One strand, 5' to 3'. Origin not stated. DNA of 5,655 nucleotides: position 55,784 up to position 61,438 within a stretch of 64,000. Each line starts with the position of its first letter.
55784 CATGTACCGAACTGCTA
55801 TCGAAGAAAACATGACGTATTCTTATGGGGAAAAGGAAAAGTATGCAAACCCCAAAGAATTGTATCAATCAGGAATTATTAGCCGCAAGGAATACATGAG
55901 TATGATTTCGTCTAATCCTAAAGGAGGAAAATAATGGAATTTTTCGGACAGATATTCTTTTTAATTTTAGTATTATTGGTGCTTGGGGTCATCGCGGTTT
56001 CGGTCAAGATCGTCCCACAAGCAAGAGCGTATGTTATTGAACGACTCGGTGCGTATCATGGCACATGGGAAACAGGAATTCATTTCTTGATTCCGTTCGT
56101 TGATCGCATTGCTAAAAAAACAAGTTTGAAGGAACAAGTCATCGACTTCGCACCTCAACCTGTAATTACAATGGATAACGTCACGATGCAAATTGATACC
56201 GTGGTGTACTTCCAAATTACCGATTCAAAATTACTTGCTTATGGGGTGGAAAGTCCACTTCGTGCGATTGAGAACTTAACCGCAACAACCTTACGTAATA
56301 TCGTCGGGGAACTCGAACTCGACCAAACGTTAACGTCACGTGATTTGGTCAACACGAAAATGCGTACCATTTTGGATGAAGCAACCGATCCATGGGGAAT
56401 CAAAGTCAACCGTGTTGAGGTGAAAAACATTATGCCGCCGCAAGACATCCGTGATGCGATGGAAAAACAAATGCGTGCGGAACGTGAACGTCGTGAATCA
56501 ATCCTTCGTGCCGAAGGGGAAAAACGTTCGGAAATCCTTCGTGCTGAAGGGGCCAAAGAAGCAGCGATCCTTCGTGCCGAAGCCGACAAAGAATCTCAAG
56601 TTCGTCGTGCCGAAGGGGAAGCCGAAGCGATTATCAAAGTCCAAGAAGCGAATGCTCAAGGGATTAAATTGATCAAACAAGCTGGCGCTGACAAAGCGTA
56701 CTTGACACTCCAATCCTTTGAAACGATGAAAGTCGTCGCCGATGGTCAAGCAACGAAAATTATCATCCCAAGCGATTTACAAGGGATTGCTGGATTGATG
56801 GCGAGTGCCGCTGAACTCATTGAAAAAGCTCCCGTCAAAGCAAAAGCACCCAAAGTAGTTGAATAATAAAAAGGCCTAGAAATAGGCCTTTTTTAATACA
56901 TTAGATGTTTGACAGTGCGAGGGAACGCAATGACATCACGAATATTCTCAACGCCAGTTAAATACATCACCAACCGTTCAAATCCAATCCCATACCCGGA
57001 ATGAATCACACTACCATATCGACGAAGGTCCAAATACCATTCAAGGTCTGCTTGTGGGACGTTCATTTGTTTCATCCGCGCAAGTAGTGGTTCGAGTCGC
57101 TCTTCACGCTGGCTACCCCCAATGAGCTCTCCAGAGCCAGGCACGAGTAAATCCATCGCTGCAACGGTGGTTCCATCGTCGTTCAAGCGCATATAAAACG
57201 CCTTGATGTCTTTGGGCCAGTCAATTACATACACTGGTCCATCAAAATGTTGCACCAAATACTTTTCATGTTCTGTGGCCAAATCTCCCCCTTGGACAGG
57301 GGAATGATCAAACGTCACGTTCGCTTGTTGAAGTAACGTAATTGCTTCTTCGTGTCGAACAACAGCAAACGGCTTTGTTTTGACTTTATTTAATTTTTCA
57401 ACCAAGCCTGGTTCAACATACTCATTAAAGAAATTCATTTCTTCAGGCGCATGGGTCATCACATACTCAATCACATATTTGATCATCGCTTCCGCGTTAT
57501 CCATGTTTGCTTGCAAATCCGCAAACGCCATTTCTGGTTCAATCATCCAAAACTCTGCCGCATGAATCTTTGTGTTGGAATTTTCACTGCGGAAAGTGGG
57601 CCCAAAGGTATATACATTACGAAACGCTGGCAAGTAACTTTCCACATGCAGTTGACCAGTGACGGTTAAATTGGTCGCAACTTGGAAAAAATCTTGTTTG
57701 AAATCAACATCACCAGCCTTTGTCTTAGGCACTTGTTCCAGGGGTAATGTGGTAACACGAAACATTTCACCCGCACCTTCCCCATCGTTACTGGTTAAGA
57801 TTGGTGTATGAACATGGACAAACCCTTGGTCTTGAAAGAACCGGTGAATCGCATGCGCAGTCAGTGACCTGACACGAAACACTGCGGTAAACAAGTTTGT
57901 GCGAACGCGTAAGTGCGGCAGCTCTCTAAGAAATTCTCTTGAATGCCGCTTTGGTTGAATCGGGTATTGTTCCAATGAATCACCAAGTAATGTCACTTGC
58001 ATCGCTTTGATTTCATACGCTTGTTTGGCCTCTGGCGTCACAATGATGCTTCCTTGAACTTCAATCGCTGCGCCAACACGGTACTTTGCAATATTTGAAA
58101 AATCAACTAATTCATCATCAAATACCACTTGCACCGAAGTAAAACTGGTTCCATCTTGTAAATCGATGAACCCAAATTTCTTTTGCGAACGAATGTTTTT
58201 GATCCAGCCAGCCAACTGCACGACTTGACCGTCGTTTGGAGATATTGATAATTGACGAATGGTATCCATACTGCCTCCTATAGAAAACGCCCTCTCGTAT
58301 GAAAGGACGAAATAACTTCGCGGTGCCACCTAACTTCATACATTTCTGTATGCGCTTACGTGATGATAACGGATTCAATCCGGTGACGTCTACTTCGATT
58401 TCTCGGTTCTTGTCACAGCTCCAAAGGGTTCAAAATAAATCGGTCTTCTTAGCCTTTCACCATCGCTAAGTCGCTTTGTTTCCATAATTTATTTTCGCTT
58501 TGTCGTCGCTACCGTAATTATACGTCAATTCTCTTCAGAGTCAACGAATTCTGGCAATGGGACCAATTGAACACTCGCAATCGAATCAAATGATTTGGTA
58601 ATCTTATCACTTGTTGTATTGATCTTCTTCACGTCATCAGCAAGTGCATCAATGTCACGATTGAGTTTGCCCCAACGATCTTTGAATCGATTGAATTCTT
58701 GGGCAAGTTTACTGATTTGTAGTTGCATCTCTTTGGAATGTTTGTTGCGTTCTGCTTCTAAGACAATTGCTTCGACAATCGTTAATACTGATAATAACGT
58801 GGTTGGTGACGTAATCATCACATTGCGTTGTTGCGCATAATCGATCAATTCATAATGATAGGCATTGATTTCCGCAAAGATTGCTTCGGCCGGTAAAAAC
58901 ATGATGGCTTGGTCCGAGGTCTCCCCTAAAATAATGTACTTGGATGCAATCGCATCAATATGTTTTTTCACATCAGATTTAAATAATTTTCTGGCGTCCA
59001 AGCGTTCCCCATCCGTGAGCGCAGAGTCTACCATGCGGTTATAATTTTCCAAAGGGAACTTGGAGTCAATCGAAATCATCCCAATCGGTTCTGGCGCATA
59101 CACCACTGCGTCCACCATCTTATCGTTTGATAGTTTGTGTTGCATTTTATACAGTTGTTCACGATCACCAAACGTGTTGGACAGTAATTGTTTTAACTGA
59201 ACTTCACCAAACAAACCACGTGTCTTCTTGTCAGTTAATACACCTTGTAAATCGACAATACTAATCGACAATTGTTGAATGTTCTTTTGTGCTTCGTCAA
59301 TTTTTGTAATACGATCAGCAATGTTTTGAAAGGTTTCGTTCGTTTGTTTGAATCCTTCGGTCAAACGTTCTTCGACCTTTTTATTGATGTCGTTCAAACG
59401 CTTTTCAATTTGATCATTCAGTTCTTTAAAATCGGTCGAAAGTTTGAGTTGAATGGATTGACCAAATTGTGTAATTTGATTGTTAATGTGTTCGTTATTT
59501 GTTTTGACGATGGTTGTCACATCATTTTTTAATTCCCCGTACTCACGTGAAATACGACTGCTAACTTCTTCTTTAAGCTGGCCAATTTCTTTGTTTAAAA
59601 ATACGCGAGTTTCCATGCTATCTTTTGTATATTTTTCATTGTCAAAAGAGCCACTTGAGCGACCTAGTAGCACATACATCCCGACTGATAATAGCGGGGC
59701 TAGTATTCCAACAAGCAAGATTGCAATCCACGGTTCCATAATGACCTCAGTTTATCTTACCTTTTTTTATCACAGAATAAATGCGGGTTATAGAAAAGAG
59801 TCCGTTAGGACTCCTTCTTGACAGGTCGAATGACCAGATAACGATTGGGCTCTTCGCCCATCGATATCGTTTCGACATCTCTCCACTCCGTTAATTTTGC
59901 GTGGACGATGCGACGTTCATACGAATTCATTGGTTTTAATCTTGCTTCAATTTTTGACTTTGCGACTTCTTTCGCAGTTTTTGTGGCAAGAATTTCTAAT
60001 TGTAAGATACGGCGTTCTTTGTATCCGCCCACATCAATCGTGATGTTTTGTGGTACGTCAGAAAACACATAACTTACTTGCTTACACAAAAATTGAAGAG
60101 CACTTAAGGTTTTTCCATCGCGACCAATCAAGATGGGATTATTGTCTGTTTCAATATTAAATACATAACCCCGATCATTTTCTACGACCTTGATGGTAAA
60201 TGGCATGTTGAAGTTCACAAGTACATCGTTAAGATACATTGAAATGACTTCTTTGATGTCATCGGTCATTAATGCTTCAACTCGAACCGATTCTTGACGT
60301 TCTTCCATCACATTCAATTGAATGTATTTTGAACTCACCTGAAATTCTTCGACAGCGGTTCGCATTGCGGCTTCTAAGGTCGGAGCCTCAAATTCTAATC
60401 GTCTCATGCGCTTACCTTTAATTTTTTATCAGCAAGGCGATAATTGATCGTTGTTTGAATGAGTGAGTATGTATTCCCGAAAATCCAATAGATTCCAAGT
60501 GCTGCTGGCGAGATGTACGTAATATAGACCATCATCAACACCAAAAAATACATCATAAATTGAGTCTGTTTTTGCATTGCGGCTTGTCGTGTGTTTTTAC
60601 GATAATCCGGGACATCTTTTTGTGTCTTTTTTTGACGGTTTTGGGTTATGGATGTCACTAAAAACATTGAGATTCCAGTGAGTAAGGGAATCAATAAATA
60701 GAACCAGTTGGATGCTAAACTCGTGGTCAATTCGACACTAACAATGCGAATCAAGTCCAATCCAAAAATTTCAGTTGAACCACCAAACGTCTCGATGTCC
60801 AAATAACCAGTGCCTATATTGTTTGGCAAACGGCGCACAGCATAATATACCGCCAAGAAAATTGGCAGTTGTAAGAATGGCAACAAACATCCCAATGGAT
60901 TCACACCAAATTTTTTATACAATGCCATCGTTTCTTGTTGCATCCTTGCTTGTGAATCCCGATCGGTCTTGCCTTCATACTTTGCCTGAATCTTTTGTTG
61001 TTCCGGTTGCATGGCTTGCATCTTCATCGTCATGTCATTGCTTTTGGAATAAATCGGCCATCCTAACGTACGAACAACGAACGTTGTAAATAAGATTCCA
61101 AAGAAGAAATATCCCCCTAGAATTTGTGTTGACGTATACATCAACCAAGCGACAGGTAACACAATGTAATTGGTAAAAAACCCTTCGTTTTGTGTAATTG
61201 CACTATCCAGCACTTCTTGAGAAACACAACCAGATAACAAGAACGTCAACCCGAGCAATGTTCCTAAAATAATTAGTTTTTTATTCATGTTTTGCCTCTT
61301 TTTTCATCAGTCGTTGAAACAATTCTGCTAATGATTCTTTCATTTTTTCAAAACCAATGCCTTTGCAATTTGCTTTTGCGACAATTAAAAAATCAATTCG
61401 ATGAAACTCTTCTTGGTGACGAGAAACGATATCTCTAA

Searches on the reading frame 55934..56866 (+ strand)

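Call 32: search_protein_families(library=pfam, proteins=[window:55934-56866:+], max_evalue=0.00001)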
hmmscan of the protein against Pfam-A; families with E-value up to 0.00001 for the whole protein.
window:55934-56866:+ (310 aa): 1 family
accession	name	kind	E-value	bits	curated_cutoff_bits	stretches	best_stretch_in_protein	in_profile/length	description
PF01145.31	Band_7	-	5.5e-41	141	23.6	1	25-197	1-176/176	SPFH domain / Band 7 family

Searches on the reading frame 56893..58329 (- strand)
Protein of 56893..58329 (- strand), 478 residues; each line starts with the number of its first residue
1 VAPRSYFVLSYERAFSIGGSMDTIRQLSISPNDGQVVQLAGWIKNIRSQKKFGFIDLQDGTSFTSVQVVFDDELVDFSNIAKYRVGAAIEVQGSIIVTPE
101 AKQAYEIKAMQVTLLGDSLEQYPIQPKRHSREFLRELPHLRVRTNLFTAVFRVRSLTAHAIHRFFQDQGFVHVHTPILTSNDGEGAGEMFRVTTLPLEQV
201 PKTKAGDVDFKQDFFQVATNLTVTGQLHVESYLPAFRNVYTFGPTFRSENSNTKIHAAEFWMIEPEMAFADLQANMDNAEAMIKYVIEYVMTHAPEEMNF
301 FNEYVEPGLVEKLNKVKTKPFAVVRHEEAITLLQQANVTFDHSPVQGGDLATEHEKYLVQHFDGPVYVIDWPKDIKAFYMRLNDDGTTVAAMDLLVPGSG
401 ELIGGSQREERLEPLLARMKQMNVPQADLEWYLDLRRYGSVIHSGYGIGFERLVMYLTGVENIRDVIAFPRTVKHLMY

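Call 32: search_protein_families(library=pfam, proteins=[window:56893-58329:-], max_evalue=0.00001)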
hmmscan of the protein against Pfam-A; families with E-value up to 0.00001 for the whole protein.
window:56893-58329:- (478 aa): 2 families
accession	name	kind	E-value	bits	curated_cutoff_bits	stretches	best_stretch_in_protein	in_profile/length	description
PF00152.25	tRNA-synt_2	-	3.4e-62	210.7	25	1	134-472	5-307/308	tRNA synthetases class II (D, K and N)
PF01336.31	tRNA_anti-codon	-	9.6e-13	48.3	27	1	37-115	1-75/75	OB-fold nucleic acid binding domain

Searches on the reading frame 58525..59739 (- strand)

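Call 32: search_protein_families(library=pfam, proteins=[window:58525-59739:-], max_evalue=0.00001)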
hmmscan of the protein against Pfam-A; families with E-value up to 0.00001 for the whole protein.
window:58525-59739:- (404 aa): 1 family
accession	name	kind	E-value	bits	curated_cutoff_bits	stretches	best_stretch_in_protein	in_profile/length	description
PF02646.22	RmuC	-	1.8e-59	201.7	26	1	113-391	1-285/291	RmuC family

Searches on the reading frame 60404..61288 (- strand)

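Call 32: search_protein_families(library=pfam, proteins=[window:60404-61288:-], max_evalue=0.00001)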
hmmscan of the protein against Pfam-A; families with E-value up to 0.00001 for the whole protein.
window:60404-61288:- (294 aa): 1 family
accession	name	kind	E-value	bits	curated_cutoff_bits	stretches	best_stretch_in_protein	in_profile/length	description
PF02096.25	60KD_IMP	-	9.3e-40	136.7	35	1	63-283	3-162/163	60Kd inner membrane protein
